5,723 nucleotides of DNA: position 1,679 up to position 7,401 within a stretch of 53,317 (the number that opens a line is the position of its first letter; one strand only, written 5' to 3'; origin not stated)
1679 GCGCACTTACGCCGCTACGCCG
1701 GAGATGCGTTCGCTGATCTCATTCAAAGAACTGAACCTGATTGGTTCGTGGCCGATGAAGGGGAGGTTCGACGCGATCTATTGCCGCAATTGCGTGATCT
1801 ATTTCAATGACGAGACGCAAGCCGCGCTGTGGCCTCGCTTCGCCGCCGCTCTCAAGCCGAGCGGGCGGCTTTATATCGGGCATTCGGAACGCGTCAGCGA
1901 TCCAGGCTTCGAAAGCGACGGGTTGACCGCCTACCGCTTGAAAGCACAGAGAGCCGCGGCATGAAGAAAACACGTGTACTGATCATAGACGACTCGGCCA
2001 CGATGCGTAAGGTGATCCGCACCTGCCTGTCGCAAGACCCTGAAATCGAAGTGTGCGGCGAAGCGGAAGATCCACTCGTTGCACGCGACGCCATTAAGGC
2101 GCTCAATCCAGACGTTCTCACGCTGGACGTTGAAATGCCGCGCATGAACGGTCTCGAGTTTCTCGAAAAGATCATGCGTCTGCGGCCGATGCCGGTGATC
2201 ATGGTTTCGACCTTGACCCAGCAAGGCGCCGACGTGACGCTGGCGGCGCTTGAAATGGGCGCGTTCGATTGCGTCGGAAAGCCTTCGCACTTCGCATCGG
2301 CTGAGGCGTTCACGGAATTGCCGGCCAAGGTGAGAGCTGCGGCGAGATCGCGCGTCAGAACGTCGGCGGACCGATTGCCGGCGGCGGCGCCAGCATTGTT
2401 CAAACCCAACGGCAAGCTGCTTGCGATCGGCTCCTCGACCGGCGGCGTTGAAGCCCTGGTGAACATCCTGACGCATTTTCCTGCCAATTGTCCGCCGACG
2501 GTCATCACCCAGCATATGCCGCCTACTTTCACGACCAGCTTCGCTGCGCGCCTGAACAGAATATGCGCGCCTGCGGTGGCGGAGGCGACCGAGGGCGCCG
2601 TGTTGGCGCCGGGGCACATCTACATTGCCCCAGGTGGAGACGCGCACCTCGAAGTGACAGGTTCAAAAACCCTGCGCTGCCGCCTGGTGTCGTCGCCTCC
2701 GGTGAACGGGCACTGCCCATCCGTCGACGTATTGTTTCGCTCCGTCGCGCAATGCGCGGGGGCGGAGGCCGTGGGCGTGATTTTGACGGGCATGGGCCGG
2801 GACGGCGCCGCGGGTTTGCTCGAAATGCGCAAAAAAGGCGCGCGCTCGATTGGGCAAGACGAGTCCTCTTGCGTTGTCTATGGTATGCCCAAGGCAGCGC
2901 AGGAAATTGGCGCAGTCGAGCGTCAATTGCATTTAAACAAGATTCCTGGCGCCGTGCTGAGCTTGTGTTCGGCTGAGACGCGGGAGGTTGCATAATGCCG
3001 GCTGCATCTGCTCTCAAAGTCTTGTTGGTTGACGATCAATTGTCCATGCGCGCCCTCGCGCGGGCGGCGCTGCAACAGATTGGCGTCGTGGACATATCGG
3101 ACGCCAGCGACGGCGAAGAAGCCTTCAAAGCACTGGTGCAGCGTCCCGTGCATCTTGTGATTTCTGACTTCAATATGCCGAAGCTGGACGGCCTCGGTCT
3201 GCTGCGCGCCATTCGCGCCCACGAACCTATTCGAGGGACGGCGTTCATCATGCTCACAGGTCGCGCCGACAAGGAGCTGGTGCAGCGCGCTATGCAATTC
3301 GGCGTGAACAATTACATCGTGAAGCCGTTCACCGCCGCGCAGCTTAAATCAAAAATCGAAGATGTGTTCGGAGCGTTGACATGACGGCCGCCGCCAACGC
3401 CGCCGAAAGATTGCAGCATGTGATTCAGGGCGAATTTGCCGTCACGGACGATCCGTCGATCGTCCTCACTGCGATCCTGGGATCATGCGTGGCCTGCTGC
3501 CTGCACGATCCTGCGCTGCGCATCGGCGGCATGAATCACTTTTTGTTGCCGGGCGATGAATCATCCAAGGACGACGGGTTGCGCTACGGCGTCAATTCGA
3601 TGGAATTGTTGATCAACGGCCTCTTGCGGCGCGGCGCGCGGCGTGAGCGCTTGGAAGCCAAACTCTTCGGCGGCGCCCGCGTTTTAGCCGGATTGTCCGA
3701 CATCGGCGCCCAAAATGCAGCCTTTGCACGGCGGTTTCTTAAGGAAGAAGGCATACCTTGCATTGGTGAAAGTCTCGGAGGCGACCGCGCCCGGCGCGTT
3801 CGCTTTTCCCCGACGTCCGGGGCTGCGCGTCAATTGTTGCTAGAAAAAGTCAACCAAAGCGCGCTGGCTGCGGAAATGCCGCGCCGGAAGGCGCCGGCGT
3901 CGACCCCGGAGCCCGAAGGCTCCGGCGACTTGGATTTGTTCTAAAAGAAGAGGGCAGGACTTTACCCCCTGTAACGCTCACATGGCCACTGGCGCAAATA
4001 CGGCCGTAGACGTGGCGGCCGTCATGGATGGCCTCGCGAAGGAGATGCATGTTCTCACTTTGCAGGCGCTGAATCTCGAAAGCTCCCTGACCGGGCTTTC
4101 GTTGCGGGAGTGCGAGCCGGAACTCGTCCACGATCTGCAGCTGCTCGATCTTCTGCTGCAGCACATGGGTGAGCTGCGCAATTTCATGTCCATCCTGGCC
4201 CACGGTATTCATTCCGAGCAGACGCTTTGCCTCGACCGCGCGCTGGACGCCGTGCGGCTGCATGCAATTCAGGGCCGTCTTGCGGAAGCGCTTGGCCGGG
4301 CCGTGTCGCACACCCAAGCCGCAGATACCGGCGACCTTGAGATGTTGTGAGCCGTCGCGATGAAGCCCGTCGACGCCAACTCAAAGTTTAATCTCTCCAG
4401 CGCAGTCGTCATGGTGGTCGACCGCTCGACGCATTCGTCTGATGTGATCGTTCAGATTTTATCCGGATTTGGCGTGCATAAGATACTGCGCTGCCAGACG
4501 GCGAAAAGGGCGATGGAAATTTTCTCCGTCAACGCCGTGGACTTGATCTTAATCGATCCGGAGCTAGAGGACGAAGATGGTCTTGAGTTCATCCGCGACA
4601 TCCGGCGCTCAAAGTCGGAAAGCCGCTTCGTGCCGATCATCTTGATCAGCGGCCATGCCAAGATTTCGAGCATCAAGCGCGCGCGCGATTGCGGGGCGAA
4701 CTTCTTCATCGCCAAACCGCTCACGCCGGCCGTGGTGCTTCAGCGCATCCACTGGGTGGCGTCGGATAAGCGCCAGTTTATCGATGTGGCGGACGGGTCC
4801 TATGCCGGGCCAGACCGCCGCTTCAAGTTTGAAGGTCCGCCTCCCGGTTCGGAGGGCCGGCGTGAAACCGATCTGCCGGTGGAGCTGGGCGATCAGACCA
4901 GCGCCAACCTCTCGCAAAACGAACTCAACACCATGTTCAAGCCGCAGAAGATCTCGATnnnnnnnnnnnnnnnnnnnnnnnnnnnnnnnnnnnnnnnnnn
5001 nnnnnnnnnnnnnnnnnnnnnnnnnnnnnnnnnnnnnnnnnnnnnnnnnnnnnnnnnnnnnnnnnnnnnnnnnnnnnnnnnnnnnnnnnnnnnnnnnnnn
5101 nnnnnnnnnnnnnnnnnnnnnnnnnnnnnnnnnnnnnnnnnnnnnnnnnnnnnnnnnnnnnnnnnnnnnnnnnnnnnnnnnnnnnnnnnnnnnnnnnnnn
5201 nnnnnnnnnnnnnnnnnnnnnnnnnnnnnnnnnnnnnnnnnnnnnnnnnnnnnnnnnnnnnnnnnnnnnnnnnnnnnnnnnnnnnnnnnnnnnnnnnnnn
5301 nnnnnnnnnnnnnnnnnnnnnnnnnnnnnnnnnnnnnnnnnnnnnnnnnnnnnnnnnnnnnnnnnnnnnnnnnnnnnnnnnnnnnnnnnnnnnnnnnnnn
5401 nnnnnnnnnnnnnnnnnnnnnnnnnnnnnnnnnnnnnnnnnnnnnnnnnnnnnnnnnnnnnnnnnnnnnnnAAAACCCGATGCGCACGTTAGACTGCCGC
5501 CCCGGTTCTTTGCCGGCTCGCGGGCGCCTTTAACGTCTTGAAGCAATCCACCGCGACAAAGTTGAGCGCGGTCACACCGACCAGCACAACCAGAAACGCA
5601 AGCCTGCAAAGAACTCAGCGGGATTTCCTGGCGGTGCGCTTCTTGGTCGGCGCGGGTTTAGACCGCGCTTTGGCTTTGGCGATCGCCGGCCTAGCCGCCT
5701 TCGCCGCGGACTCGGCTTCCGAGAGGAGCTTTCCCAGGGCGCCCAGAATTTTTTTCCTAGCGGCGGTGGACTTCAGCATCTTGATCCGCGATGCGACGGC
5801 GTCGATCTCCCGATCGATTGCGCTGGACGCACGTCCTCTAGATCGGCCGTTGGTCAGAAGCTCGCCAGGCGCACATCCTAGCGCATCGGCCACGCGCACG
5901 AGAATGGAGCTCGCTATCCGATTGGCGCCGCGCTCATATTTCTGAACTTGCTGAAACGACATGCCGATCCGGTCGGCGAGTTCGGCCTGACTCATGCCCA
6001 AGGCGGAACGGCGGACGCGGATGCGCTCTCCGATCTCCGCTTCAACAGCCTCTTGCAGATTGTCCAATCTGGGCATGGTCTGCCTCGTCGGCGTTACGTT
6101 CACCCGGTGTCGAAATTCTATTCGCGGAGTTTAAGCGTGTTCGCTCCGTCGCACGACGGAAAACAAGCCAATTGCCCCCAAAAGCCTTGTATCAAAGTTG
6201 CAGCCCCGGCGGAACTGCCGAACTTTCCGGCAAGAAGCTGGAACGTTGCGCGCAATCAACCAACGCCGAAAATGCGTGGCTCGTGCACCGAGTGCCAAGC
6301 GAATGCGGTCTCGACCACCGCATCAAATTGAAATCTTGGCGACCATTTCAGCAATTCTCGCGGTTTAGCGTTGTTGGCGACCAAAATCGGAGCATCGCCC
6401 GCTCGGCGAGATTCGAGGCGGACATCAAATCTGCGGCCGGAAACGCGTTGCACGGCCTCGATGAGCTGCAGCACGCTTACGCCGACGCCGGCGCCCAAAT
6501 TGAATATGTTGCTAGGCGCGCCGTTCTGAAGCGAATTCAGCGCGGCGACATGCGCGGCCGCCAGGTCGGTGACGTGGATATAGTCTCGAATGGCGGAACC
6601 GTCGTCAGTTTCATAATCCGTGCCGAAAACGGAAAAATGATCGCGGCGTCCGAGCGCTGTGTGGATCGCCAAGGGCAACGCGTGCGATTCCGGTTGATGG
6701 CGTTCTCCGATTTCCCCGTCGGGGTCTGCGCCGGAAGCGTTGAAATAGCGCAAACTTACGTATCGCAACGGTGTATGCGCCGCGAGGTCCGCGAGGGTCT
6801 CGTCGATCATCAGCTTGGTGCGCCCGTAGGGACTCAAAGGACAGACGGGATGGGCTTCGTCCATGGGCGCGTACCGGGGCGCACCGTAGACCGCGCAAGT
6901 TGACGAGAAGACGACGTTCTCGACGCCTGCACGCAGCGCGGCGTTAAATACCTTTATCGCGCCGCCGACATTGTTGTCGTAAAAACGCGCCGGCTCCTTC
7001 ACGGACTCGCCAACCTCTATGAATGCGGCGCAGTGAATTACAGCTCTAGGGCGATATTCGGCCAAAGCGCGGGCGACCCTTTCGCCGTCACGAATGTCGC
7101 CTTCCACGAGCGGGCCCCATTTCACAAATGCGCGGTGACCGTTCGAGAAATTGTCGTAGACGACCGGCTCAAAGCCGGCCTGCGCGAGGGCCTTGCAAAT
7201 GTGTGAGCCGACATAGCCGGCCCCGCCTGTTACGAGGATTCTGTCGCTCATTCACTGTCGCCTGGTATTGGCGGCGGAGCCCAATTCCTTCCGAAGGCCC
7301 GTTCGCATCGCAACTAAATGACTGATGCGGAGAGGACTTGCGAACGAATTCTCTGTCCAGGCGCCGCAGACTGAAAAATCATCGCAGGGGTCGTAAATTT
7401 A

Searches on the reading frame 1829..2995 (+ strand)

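Call 7: search_protein_families(library=pfam, proteins=[window:1829-2995:+], max_evalue=0.001)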
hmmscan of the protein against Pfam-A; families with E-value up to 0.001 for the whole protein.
window:1829-2995:+ (388 aa): 2 families
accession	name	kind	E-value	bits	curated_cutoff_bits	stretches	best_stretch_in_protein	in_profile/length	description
PF01339.22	CheB_methylest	-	4.5e-62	209.3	24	1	199-375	2-173/174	CheB methylesterase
PF00072.30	Response_reg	-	3.7e-22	79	30.2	1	50-154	1-102/111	Response regulator receiver domain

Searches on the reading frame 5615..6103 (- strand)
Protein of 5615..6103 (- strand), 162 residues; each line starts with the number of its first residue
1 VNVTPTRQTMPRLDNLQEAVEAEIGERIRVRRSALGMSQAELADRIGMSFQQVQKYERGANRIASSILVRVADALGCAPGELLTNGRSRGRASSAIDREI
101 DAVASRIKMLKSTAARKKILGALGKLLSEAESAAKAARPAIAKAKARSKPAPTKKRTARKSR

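Call 76: search_protein_families(library=ncbifam, proteins=[window:5615-6103:-], max_evalue=0.00001)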
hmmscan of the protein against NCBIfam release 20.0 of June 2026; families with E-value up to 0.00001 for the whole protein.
window:5615-6103:- (162 aa): 7 families
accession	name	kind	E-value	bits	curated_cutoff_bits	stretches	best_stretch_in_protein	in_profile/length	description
NF047948.1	male_kill_WMK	equivalog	3.3e-12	46.5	300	1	20-144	2-128/300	WO male-killing family protein Wmk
NF041951.1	phage_RstR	subfamily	1.8e-11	44.3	80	1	23-91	2-70/108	RstR family transcriptional repressor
TIGR03070.1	couple_hipB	subfamily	9.7e-10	38.3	71.65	1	23-77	2-56/58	type II toxin-antitoxin system Y4mF family antitoxin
NF007257.0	PRK09706.1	subfamily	1.4e-09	37.9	101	1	22-90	4-72/135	transcriptional repressor DicA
NF006015.0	PRK08154.1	subfamily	1.3e-08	34.4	204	1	10-92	17-99/314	anaerobic benzoate catabolism transcriptional regulator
TIGR03830.1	CxxCG_CxxCG_HTH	subfamily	3.4e-07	30.1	61.8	1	9-66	50-108/127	type II TA system antitoxin MqsA family protein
TIGR02612.1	mob_myst_A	hypoth_equivalog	1e-06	28.7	122.6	1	9-78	9-82/150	mobile mystery protein A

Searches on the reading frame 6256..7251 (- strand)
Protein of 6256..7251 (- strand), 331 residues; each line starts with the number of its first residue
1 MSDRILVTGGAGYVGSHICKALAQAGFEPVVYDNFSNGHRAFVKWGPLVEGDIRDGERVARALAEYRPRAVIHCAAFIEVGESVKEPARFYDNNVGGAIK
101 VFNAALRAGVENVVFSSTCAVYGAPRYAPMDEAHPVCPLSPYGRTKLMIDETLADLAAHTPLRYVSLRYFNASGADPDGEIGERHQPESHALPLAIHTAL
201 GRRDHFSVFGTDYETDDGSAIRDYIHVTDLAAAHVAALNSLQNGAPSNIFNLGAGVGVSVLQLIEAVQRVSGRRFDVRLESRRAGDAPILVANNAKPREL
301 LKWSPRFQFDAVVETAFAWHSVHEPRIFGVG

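Call 76: search_protein_families(library=ncbifam, proteins=[window:6256-7251:-], max_evalue=0.00001)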
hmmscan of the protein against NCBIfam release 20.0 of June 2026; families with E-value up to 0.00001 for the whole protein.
window:6256-7251:- (331 aa): 23 families
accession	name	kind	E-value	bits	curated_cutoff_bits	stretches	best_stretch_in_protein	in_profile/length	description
TIGR01179.1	galE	equivalog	8.2e-122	406.2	262.3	1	4-323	1-328/332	UDP-glucose 4-epimerase GalE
NF007956.0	PRK10675.1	subfamily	3.7e-83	279.4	394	1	4-323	2-332/338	UDP-glucose 4-epimerase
TIGR04180.1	EDH_00030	hypoth_equivalog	8.8e-32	110.3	475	1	5-307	1-296/297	NAD-dependent 4,6-dehydratase LegB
TIGR02197.1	heptose_epim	equivalog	1.4e-29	103.3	274.6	1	5-273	1-262/316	ADP-glyceromanno-heptose 6-epimerase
TIGR01181.1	dTDP_gluc_dehyt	equivalog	1.6e-27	96.5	365.1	1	4-324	1-315/321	dTDP-glucose 4,6-dehydratase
TIGR03466.1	HpnA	hypoth_equivalog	9.2e-21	74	367.65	1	4-159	2-158/327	hopanoid-associated sugar epimerase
TIGR01214.1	rmlD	equivalog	8.1e-17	61.2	224.05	1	4-149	1-131/285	dTDP-4-dehydrorhamnose reductase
NF047922.1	GDPFucSynFcl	equivalog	3.3e-16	59.6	500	1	2-322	2-303/308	GDP-L-fucose synthase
TIGR02622.1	CDP_4_6_dhtase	equivalog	4.9e-16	58.8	278.45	1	4-118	6-129/352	CDP-glucose 4,6-dehydratase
NF042422.1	oxyalk_red_OleD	equivalog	1.5e-14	54.2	580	1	4-127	2-119/329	2-alkyl-3-oxoalkanoate reductase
NF008360.0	PRK11150.1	equivalog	2.2e-14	53.4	452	1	5-268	2-251/310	ADP-glyceromanno-heptose 6-epimerase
NF011728.1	PRK15181.1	equivalog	3.4e-13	49.3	760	1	3-263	16-274/348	Vi polysaccharide biosynthesis UDP-N-acetylglucosaminuronic acid C-4 epimerase TviC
NF043036.1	ErythonDh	equivalog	7.2e-13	48.4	325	1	4-157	2-164/321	D-erythronate dehydrogenase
NF042423.1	oxyalk_red_Shew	equivalog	1.9e-12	46.9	580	1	3-170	9-172/331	2-alkyl-3-oxoalkanoate reductase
NF007582.0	PRK10217.1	equivalog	4.8e-12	45.6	698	1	4-266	3-265/355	dTDP-glucose 4,6-dehydratase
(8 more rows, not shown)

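Call 80: search_protein_families(library=pfam, proteins=[window:6256-7251:-], max_evalue=0.01)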
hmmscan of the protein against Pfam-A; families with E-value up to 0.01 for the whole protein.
window:6256-7251:- (331 aa): 9 families
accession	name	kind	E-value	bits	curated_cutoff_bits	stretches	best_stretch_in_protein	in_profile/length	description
PF01370.27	Epimerase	-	1.8e-56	191.7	20.9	1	5-253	1-240/240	NAD dependent epimerase/dehydratase family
PF16363.11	GDP_Man_Dehyd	-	6.8e-45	154.4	27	1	6-314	1-330/332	GDP-mannose 4,6 dehydratase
PF04321.23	RmlD_sub_bind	-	1.4e-19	70.8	27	1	4-153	2-136/287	RmlD substrate binding domain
PF01073.25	3Beta_HSD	-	1.4e-16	60.8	22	1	6-146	1-150/280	3-beta hydroxysteroid dehydrogenase/isomerase family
PF02719.21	Polysacc_synt_2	-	1.7e-15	57.4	20.2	1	5-172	1-171/293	Polysaccharide biosynthesis protein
PF13460.12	NAD_binding_10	-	8.2e-07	29.5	27.2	1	9-167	1-141/184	NAD(P)H-binding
PF05368.20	NmrA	-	6.9e-06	26.3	27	1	2-118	2-107/298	NmrA-like family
PF07993.18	NAD_binding_4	-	5.8e-05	22.8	20.1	1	70-134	91-152/258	Male sterility protein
PF08659.16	KR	-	0.0083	16.5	22.6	0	5-67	3-76/180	KR domain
